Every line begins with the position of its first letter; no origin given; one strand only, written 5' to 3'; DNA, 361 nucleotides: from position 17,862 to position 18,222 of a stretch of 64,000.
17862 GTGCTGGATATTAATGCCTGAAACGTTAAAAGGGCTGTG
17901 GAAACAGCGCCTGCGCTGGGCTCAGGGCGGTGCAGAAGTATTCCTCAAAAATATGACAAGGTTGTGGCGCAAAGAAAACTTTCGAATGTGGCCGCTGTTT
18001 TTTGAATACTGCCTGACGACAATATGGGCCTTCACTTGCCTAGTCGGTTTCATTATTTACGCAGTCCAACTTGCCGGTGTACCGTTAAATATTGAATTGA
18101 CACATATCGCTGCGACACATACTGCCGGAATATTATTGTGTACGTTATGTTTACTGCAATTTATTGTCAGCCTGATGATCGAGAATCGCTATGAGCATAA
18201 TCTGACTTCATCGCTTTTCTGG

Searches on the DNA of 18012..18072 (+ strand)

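Call 32: search_dna_similar(query=window:18012-18072:+, collection=ecoli_genomes, mode=near, max_rows=12)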
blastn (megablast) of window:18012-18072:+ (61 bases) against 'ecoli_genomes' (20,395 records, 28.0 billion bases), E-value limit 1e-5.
Records with a match: 3616; places in all: 3629; records where one place covers at least 80% of the query: 3616.
Genomes with a match: 3616 of 5426; with a place that covers at least 80% of the query: 3616. Places per genome that has any: lowest 1, median 1, highest 2. On chromosomes: 3624 places; on plasmids: 5.
Best place of each record, by identity: >=99% 1; 95-99% 3608; 90-95% 7.
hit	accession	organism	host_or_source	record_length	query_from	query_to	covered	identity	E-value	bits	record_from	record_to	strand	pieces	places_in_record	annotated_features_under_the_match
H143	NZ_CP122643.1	Escherichia coli strain ETEC4079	Sus scrofa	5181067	1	61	100%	100.0%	5e-23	113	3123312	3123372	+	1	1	pgaC: poly-beta-1,6-N-acetyl-D-glucosamine synthase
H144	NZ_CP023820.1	Escherichia coli strain 7/2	Homo sapiens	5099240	1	61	100%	98.4%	2e-21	108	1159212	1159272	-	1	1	pgaC: poly-beta-1,6-N-acetyl-D-glucosamine synthase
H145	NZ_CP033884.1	Escherichia coli strain 50579417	Homo sapiens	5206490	1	61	100%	98.4%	2e-21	108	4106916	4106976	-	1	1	pgaC: poly-beta-1,6-N-acetyl-D-glucosamine synthase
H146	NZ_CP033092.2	Escherichia coli DSM 30083 = JCM 1649 = ATCC 11775 strain ...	-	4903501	1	61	100%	98.4%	2e-21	108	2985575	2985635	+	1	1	pgaC: poly-beta-1,6-N-acetyl-D-glucosamine synthase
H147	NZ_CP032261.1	Escherichia coli strain AR_0067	missing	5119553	1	61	100%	98.4%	2e-21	108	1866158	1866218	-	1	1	pgaC: poly-beta-1,6-N-acetyl-D-glucosamine synthase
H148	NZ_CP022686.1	Escherichia coli Nissle 1917 strain Nissle 1917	Homo sapiens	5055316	1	61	100%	98.4%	2e-21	108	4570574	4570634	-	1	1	pgaC: poly-beta-1,6-N-acetyl-D-glucosamine synthase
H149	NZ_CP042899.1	Escherichia coli strain CFSAN061763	missing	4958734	1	61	100%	98.4%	2e-21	108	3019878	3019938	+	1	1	pgaC: poly-beta-1,6-N-acetyl-D-glucosamine synthase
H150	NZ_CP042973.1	Escherichia coli strain CFSAN061768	missing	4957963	1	61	100%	98.4%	2e-21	108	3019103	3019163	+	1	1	pgaC: poly-beta-1,6-N-acetyl-D-glucosamine synthase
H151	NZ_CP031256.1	Escherichia coli strain M16807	Homo sapiens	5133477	1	61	100%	98.4%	2e-21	108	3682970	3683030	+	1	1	pgaC: poly-beta-1,6-N-acetyl-D-glucosamine synthase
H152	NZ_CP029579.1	Escherichia coli strain DA33137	Homo sapiens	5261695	1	61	100%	98.4%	2e-21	108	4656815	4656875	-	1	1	pgaC: poly-beta-1,6-N-acetyl-D-glucosamine synthase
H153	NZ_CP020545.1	Escherichia coli strain ZJ3920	Homo sapiens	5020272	1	61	100%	98.4%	2e-21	108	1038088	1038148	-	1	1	pgaC: poly-beta-1,6-N-acetyl-D-glucosamine synthase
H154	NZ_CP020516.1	Escherichia coli strain 222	Homo sapiens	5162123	1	61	100%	98.4%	2e-21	108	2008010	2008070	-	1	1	pgaC: poly-beta-1,6-N-acetyl-D-glucosamine synthase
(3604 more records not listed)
